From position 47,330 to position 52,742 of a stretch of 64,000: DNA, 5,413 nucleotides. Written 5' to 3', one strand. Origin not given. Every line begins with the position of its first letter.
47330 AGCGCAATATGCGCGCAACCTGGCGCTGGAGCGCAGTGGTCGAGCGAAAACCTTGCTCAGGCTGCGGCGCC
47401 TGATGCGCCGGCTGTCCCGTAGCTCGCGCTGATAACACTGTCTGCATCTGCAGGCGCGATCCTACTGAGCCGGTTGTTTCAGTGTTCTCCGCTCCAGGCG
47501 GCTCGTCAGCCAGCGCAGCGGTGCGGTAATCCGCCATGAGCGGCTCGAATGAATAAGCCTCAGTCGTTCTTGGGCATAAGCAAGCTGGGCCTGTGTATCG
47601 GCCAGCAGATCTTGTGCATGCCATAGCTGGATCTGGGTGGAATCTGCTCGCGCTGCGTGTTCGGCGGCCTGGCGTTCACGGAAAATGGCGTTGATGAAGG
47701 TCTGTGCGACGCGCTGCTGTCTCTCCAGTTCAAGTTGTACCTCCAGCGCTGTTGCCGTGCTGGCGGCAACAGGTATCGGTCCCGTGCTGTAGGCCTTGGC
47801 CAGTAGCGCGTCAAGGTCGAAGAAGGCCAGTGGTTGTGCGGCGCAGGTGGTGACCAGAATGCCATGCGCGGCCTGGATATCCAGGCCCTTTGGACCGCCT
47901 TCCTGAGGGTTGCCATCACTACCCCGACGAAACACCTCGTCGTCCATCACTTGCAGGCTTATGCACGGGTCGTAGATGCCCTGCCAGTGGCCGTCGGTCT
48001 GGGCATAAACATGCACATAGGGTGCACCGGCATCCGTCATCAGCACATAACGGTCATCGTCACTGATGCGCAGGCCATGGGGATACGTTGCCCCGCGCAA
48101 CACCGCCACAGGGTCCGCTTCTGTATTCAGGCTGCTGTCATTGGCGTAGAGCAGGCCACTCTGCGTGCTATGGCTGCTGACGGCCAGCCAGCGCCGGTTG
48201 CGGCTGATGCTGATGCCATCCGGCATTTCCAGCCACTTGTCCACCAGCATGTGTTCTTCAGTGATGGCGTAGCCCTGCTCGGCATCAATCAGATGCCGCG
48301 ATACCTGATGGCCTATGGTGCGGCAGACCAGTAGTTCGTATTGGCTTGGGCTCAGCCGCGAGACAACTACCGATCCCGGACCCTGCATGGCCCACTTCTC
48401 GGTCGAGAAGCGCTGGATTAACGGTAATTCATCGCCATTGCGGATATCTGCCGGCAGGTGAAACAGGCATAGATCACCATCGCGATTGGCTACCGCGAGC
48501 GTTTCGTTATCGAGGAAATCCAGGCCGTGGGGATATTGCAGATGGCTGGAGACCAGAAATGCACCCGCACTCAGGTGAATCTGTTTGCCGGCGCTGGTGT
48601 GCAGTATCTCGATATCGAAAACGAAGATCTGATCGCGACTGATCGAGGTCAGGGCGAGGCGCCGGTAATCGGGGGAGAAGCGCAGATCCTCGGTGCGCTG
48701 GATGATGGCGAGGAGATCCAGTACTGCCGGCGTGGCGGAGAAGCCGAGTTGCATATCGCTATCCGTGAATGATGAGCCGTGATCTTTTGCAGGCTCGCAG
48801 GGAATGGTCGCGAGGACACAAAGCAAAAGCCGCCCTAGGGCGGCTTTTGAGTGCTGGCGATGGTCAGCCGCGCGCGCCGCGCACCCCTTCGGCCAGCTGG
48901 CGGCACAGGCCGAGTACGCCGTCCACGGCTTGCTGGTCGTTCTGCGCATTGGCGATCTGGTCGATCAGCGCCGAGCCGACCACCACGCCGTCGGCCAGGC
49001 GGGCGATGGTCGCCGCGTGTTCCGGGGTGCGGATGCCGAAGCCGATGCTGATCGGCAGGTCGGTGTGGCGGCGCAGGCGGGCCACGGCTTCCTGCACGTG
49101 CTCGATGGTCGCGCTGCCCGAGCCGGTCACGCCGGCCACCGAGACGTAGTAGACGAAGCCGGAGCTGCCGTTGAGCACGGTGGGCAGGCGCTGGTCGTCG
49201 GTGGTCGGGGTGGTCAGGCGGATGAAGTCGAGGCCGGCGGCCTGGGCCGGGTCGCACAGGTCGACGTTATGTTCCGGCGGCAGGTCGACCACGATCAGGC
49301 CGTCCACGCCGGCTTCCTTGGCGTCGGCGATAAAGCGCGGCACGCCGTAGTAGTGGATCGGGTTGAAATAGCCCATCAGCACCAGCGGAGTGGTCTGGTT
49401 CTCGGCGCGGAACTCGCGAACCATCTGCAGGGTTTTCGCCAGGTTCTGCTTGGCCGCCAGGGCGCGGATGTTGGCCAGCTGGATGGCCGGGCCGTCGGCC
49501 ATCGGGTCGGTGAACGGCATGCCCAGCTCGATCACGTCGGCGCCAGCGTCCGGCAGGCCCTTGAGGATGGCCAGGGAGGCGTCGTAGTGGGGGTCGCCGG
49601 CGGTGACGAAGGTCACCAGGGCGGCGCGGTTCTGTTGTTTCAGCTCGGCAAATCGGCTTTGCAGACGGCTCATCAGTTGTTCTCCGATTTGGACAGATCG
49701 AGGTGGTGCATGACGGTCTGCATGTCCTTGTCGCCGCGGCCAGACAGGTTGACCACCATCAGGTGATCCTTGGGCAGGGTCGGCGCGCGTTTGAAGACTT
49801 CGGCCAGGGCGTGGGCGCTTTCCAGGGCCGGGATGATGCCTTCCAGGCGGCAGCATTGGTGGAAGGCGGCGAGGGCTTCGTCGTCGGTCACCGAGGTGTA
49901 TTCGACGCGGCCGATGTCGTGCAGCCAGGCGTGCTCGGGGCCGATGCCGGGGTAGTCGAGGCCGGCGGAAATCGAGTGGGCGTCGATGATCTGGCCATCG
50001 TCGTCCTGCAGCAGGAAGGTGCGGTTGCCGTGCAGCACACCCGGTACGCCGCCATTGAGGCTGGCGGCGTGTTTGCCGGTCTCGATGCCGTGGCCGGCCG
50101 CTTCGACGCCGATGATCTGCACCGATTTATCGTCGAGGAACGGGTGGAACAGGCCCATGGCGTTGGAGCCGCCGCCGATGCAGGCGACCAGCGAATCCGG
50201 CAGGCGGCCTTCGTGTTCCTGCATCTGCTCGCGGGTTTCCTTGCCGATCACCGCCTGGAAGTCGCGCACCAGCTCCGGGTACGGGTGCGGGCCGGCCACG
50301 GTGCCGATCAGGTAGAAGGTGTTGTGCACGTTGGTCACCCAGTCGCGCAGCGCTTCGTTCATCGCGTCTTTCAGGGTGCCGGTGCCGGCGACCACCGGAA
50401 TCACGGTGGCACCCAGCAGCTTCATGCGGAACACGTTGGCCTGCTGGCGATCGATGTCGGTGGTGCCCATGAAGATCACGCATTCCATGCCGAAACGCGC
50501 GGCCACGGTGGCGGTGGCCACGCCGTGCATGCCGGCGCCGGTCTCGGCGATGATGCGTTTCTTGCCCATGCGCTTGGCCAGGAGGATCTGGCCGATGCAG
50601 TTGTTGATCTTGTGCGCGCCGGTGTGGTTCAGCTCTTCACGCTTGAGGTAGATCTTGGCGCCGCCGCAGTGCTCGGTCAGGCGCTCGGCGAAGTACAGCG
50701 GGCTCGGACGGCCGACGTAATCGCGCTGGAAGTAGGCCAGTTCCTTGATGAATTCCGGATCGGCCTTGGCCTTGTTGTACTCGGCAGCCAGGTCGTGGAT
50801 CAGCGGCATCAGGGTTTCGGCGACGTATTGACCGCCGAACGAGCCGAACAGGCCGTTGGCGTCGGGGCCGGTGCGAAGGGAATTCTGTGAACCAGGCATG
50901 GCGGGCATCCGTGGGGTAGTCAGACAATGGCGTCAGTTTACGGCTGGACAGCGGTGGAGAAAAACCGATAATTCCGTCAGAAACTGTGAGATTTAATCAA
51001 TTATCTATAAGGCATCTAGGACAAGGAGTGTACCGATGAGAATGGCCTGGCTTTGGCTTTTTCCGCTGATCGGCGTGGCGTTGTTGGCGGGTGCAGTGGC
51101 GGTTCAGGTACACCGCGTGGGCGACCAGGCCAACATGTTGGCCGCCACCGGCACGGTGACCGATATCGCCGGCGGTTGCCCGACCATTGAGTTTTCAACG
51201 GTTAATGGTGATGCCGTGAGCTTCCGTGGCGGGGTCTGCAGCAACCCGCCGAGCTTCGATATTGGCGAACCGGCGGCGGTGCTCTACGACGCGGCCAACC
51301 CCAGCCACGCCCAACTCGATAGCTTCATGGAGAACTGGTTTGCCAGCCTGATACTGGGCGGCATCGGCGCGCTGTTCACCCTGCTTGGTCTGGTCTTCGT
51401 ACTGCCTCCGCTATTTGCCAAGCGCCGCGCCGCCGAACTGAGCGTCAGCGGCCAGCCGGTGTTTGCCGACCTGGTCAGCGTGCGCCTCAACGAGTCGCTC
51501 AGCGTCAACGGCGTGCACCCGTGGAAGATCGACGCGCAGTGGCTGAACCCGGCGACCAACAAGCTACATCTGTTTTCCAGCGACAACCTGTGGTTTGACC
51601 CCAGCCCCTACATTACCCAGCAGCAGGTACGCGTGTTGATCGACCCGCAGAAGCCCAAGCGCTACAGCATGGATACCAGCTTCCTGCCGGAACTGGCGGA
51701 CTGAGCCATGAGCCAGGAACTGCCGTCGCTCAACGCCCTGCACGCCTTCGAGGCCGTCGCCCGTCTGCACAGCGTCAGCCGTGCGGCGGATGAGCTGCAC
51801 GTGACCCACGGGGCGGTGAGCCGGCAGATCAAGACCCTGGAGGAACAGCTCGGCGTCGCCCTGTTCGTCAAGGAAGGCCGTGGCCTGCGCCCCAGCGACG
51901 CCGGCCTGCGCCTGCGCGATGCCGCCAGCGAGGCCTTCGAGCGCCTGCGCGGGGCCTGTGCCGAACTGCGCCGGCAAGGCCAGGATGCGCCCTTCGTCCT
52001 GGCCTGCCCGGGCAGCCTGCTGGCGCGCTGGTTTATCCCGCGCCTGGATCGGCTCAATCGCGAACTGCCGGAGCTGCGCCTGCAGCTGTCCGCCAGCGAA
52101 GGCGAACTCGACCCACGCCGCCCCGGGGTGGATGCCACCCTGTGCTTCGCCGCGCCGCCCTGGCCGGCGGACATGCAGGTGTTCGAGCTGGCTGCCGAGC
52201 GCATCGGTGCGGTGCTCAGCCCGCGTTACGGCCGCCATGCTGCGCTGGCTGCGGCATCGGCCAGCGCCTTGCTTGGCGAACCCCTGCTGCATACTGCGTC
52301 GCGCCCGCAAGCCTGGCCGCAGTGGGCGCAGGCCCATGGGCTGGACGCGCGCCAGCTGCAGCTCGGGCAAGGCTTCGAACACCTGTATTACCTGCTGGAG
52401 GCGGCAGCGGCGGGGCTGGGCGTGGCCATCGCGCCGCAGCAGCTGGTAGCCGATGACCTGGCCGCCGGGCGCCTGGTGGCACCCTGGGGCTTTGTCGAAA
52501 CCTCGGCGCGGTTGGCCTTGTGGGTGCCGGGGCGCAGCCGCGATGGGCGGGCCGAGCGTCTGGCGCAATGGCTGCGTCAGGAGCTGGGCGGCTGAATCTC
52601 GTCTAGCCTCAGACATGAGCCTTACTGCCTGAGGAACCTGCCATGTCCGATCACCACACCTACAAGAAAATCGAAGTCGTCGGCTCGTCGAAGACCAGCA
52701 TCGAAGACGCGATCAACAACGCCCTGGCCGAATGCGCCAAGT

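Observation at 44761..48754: Three-gene dioxygenase / pyruvyltransferase / beta-propeller module with coiled-coil tails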

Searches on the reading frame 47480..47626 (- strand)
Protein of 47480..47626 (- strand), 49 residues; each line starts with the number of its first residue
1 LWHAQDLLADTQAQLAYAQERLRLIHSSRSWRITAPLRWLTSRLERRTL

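Call 121: search_protein_representatives(alignment_id=A4)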
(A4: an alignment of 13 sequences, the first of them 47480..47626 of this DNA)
Query: 13 sequences, 48 profile positions. Proteins with E-value up to 0.001 (for the whole library): 7973; up to 1e-10: 38; up to 1e-30: 0. The best 150 are listed.
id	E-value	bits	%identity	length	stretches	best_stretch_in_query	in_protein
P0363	7.6e-22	93.0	-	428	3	8-44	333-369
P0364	2.8e-21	91.2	-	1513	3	10-46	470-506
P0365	4.7e-20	87.3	-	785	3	4-45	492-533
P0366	3.2e-19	84.6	-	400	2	5-46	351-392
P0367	3.4e-17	78.1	-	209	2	8-47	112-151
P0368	2.3e-15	72.2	-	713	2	6-41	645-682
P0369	5.8e-15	71.0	-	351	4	4-47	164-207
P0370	1.1e-14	70.0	-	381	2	10-45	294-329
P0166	2.5e-14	69.0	-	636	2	2-46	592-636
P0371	3.4e-14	68.5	-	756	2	7-44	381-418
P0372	7.0e-14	67.5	-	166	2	9-46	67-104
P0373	8.5e-14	67.2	-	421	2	13-44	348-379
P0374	1.3e-13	66.7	-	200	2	7-46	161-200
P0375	2.0e-13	66.0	-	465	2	10-40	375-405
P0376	1.5e-12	63.3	-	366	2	13-47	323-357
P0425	1.6e-09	53.6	-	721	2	17-38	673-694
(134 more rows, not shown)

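Call 123: search_protein_families(library=pfam, alignment_id=A5, max_evalue=0.00001)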
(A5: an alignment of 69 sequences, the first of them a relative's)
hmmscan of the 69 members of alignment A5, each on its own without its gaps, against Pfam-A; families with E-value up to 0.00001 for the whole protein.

A. member 1, P0363 (428 aa): 0 families

B. families by the number of members that match (of 69 scanned): 40 families (the first 25 are shown)
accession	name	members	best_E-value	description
PF00535.33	Glycos_transf_2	19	1e-68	Glycosyl transferase family 2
PF13641.12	Glyco_tranf_2_3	12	3.6e-29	Glycosyltransferase like family 2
PF10111.15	Glyco_tranf_2_2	11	1.1e-26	Glycosyltransferase like family 2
PF13489.12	Methyltransf_23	11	1.5e-17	Methyltransferase domain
PF00534.26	Glycos_transf_1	10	2.4e-24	Glycosyl transferases group 1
PF13692.12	Glyco_trans_1_4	9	3.3e-27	Glycosyl transferases group 1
PF08241.18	Methyltransf_11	9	2.1e-20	Methyltransferase domain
PF13649.12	Methyltransf_25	9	3.9e-17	Methyltransferase domain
PF08242.18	Methyltransf_12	6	1.3e-12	Methyltransferase domain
PF20706.3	GT4-conflict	5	4.9e-11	Family 4 Glycosyltransferase in conflict systems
PF07021.18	MetW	5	2.4e-10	Methionine biosynthesis protein MetW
PF13578.12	Methyltransf_24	4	7.1e-27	Methyltransferase domain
PF13632.12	Glyco_trans_2_3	4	3.4e-11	Glycosyl transferase family group 2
PF05045.17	RgpF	3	9e-54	Rhamnan synthesis protein F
PF13847.12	Methyltransf_31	3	1.4e-17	Methyltransferase domain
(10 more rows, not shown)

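Call 124: search_solved_structures(query=P0368, max_evalue=0.00001, show_alignments=0)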
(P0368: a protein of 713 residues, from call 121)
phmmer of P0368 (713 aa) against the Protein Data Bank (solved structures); distinct sequences matched with E-value up to 0.00001: 0.

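Call 125: search_solved_structures(query=P0425, max_evalue=0.00001)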
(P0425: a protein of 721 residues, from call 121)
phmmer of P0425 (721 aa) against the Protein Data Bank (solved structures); distinct sequences matched with E-value up to 0.00001: 23.
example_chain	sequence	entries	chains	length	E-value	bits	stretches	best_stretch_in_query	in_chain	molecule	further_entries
2z87_A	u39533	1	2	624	3.7e-28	101.4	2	332-502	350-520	Chondroitin synthase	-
2z86_A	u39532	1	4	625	3.7e-28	101.4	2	332-502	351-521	Chondroitin synthase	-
5hea_A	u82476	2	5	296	9.5e-27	96.8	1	5-230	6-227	Putative glycosyltransferase (GalT1)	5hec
3bcv_A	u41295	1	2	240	4.4e-19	71.4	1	5-106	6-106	Putative glycosyltransferase protein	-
6p61_A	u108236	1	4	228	1.4e-16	63.2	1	4-111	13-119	Glycosyltransferase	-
8vh7_A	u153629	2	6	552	1.1e-15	60.2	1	3-118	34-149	Heparosan synthase B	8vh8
8viw_A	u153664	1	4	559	1.2e-15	60.1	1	3-118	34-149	Heparosan synthase B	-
5tze_C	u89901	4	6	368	2.2e-13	52.6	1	7-114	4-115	Glycosyl transferase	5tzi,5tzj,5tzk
3l7m_A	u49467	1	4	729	2.4e-13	52.5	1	6-102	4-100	Teichoic acid biosynthesis protein F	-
3l7i_A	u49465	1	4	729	2.4e-13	52.5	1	6-102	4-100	Teichoic acid biosynthesis protein F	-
3l7j_A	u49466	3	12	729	2.5e-13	52.4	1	6-102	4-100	Teichoic acid biosynthesis protein F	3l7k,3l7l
5tz8_A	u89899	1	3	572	4.4e-13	51.6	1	7-114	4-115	Glycosyl transferase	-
6h1j_A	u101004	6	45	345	1.9e-09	39.6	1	5-112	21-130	Probable ss-1,3-N-acetylglucosaminyltransferase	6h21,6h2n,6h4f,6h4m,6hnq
9jma_A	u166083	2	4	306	2.6e-09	39.1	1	6-110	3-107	GalNAc(5)-diNAcBac-PP-undecaprenol beta-1,3-glucosyltransferase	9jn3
8bz4_A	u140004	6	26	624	2.8e-09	39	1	3-117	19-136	Glycosyltransferase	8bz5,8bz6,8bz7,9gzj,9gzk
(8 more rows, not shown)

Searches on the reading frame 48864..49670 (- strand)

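Call 109: search_protein_families(library=pfam, proteins=[window:48864-49670:-], max_evalue=0.0001)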
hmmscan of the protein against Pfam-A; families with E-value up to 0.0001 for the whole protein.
window:48864-49670:- (268 aa): 3 families
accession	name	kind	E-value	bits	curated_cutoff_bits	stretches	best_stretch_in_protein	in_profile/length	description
PF00290.26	Trp_syntA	-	3.2e-101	338.1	27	1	7-262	1-257/259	Tryptophan synthase alpha chain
PF01884.23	PcrB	-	4e-05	23.7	23.9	1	186-239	162-215/226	PcrB family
PF00977.27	His_biosynth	-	5.4e-05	23.2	23.6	0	191-239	60-109/228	Histidine biosynthesis protein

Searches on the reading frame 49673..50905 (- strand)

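Call 109: search_protein_families(library=pfam, proteins=[window:49673-50905:-], max_evalue=0.0001)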
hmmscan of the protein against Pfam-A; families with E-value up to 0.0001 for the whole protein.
window:49673-50905:- (410 aa): 1 family
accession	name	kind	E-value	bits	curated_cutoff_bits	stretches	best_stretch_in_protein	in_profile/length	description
PF00291.31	PALP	-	1.2e-43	150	35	1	65-389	5-295/295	Pyridoxal-phosphate dependent enzyme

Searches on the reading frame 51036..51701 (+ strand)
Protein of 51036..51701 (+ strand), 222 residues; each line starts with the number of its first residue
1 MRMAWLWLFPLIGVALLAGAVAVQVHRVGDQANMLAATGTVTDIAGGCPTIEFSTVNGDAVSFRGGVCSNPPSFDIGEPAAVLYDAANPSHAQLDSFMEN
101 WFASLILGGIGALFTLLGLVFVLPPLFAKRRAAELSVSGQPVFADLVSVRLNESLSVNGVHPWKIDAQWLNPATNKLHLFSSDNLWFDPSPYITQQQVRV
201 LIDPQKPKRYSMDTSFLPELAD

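Call 109: search_protein_families(library=pfam, proteins=[window:51036-51701:+], max_evalue=0.0001)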
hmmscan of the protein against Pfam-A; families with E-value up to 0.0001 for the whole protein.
window:51036-51701:+ (222 aa): 1 family
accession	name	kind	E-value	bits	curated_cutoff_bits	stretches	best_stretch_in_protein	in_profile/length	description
PF12158.14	DUF3592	-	9.4e-09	36.3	25.3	1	51-97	27-82/84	Domain of unknown function (DUF3592)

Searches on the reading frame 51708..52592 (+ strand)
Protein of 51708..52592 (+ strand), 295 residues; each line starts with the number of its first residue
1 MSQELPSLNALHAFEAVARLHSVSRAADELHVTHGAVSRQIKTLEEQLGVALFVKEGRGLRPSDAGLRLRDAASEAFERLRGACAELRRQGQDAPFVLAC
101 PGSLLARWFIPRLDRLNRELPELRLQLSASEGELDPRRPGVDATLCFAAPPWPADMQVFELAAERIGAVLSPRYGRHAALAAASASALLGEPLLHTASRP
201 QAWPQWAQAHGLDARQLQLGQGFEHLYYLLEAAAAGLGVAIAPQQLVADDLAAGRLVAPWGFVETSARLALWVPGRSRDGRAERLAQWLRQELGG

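Call 109: search_protein_families(library=pfam, proteins=[window:51708-52592:+], max_evalue=0.0001)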
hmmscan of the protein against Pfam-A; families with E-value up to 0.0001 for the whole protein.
window:51708-52592:+ (295 aa): 2 families
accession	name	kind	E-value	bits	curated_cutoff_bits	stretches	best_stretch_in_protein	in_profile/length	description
PF03466.25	LysR_substrate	-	2.7e-22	79.6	28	1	91-293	3-208/209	LysR substrate binding domain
PF00126.33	HTH_1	-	1.2e-21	76.8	26.6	1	8-66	1-59/60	Bacterial regulatory helix-turn-helix protein, lysR family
